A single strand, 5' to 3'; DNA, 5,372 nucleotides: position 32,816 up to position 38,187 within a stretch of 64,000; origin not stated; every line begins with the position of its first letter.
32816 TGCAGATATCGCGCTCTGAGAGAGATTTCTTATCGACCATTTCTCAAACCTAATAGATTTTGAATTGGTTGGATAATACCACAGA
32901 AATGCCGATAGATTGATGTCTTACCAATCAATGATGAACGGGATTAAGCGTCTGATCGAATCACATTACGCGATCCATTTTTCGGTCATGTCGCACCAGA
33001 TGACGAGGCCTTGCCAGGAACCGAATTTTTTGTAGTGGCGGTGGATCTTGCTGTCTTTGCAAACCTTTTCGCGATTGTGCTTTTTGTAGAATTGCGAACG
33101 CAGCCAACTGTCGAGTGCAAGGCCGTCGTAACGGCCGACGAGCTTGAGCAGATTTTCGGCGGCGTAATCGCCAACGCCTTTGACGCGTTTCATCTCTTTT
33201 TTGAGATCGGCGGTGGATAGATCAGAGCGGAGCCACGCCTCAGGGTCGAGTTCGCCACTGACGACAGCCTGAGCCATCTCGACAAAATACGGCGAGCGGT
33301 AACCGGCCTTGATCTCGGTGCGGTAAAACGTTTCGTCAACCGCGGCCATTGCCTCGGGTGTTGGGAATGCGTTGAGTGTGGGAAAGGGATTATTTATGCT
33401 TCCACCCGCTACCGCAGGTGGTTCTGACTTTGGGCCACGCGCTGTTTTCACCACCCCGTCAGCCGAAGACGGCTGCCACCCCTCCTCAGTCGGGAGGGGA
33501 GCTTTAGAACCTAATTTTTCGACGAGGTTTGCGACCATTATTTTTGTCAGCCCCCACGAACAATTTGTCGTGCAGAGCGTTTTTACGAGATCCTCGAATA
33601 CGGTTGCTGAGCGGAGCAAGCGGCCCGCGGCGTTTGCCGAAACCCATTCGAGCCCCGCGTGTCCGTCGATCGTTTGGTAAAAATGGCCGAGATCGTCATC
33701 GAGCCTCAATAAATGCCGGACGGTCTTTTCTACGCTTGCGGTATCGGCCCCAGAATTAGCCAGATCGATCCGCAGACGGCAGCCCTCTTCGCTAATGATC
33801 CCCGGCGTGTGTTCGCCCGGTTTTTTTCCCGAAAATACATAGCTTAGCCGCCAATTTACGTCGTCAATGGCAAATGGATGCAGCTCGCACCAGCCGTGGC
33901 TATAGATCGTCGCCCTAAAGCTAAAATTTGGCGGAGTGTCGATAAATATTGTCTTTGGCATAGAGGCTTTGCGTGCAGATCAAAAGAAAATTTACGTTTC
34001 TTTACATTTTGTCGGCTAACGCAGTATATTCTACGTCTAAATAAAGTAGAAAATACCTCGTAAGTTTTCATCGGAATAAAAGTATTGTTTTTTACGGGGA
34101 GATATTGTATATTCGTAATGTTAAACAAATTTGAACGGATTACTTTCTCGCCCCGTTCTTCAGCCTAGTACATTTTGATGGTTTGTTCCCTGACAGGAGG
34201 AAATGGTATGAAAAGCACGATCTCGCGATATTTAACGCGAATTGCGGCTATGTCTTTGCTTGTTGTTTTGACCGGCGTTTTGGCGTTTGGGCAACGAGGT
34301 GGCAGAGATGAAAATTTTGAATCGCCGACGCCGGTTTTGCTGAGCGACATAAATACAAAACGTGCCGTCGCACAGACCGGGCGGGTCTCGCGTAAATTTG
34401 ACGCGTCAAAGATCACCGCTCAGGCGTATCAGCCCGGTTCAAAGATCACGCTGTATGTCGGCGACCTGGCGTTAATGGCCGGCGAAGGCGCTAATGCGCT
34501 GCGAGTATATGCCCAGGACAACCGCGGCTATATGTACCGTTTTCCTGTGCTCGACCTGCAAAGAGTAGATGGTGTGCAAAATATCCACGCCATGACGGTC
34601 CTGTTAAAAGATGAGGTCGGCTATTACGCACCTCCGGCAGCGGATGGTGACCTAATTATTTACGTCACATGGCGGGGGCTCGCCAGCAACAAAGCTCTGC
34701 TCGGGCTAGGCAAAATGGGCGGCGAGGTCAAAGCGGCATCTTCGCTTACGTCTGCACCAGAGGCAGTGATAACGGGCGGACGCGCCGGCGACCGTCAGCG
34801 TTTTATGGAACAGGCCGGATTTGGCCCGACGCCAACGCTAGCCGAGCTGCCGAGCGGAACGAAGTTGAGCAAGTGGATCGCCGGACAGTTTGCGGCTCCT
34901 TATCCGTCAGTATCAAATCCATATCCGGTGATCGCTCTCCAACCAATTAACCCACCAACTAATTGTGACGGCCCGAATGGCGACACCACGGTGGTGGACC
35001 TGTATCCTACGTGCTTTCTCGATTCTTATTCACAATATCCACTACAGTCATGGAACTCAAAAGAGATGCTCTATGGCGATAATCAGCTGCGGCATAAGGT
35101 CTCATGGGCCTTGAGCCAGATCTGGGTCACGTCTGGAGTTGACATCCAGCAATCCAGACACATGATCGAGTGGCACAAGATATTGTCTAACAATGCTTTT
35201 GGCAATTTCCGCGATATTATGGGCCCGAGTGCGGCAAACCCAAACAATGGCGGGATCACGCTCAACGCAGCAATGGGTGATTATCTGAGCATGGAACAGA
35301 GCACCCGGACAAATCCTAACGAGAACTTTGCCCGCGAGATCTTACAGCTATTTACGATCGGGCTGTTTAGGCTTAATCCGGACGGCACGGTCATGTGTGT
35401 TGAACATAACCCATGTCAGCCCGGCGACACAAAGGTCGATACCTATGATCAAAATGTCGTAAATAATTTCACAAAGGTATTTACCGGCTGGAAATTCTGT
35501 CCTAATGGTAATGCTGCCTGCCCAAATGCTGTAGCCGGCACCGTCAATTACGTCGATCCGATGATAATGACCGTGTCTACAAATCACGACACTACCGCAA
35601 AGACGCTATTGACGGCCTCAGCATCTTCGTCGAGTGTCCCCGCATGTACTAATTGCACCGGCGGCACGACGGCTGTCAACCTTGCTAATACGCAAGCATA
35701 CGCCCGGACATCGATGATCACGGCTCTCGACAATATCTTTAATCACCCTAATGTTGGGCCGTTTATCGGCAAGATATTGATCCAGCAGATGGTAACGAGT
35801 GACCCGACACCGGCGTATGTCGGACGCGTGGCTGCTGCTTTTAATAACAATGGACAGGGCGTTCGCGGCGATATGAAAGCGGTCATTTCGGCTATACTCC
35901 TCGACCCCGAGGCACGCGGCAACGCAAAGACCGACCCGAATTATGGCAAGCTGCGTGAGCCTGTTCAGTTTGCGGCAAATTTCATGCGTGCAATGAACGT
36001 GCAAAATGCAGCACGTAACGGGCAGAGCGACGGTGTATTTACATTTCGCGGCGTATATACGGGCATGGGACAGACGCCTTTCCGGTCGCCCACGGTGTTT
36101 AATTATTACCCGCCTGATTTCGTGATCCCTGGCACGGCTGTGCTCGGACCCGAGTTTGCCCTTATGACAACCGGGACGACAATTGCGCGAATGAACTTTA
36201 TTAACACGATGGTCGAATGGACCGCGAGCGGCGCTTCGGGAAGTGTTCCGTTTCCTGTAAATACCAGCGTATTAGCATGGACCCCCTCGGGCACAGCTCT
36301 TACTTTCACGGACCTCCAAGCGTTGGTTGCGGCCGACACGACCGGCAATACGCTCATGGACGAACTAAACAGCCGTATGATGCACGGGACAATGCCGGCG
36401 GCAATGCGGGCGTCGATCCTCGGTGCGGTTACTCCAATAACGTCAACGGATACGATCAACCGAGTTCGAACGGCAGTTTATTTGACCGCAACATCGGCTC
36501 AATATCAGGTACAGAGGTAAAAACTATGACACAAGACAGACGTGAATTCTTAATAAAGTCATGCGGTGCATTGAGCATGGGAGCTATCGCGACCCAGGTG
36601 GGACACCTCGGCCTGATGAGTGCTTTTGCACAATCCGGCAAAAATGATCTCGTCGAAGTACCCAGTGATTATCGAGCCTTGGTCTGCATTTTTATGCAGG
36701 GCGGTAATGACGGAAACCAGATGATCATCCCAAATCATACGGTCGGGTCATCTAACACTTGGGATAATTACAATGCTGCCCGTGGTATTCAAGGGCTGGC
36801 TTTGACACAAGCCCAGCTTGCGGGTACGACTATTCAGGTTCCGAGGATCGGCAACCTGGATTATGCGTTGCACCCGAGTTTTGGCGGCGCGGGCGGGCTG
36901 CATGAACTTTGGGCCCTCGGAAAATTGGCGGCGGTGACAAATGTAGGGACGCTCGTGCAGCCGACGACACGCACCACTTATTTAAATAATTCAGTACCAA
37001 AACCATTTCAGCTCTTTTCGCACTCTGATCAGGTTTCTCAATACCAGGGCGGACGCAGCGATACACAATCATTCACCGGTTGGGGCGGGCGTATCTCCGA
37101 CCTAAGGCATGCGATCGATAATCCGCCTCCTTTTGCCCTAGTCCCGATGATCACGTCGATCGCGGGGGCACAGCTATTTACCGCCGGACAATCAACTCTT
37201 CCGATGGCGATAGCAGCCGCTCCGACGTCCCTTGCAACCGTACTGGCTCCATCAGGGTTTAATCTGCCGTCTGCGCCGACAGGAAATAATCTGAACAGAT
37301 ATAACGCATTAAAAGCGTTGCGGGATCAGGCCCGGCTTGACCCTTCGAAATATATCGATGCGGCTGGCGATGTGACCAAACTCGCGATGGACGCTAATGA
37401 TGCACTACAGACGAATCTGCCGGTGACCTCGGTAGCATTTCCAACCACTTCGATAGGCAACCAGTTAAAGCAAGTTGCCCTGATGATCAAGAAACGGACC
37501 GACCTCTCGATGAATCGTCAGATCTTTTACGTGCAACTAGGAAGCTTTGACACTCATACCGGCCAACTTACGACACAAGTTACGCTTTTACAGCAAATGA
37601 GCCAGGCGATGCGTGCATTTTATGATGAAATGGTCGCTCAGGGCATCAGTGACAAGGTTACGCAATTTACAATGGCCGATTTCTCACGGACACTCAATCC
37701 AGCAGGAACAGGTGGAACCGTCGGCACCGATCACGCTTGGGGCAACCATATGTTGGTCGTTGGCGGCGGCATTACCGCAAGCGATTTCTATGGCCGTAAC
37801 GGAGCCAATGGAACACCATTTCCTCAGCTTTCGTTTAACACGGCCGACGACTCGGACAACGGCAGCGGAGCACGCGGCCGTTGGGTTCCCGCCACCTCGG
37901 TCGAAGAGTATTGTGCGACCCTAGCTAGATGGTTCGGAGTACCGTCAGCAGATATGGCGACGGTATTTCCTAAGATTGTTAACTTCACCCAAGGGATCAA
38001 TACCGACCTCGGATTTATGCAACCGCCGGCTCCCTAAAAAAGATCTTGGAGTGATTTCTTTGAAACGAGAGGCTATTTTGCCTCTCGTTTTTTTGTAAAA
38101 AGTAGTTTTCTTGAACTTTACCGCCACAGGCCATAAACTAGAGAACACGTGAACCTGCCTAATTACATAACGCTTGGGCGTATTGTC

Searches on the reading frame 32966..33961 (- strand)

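Call 7: search_protein_families(library=pfam, proteins=[window:32966-33961:-], max_evalue=0.01)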
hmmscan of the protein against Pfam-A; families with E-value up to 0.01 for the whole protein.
window:32966-33961:- (331 aa): 1 family
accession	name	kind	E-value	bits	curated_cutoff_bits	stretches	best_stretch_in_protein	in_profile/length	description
PF00730.31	HhH-GPD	-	0.0071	17.1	26.2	0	126-317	1-90/108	HhH-GPD superfamily base excision DNA repair protein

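Call 74: search_protein_families(library=phrogs, proteins=[window:32966-33961:-], max_evalue=0.01)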
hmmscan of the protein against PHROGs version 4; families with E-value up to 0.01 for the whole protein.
window:32966-33961:- (331 aa): 0 families

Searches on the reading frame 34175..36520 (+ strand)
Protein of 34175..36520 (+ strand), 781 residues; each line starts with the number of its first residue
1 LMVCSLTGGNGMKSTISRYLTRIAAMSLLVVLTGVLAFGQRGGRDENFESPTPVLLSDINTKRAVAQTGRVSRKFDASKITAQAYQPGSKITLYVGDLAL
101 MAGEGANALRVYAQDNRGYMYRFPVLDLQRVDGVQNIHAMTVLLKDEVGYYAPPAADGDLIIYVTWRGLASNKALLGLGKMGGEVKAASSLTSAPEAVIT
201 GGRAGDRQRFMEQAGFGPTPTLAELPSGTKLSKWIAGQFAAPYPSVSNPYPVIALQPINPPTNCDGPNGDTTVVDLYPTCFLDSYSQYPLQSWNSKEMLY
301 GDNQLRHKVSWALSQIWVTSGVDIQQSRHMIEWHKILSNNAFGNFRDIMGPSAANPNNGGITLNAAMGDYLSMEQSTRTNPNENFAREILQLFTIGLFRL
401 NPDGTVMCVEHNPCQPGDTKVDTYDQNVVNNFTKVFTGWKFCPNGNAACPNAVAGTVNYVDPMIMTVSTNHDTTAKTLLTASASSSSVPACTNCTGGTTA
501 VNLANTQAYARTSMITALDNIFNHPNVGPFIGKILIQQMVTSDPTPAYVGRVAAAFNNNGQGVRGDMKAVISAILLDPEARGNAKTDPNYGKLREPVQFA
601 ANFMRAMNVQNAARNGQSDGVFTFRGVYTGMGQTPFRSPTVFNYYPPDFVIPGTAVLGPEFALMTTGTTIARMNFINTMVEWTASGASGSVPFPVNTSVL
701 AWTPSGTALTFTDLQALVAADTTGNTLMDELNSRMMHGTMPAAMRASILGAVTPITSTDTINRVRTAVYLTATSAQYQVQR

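Call 43: search_protein_families(library=pfam, proteins=[window:34175-36520:+], max_evalue=0.001)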
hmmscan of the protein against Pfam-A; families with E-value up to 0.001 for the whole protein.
window:34175-36520:+ (781 aa): 1 family
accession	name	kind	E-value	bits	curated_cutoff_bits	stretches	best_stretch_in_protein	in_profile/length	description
PF08811.16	DUF1800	-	5.7e-71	240.3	26.1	1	209-779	1-419/419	Protein of unknown function (DUF1800)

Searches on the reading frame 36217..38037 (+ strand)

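Call 43: search_protein_families(library=pfam, proteins=[window:36217-38037:+], max_evalue=0.001)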
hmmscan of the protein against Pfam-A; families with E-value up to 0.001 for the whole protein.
window:36217-38037:+ (606 aa): 1 family
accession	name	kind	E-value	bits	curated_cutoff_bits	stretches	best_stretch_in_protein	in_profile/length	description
PF07394.17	DUF1501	-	1.2e-20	74.5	27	1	153-528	2-336/390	Protein of unknown function (DUF1501)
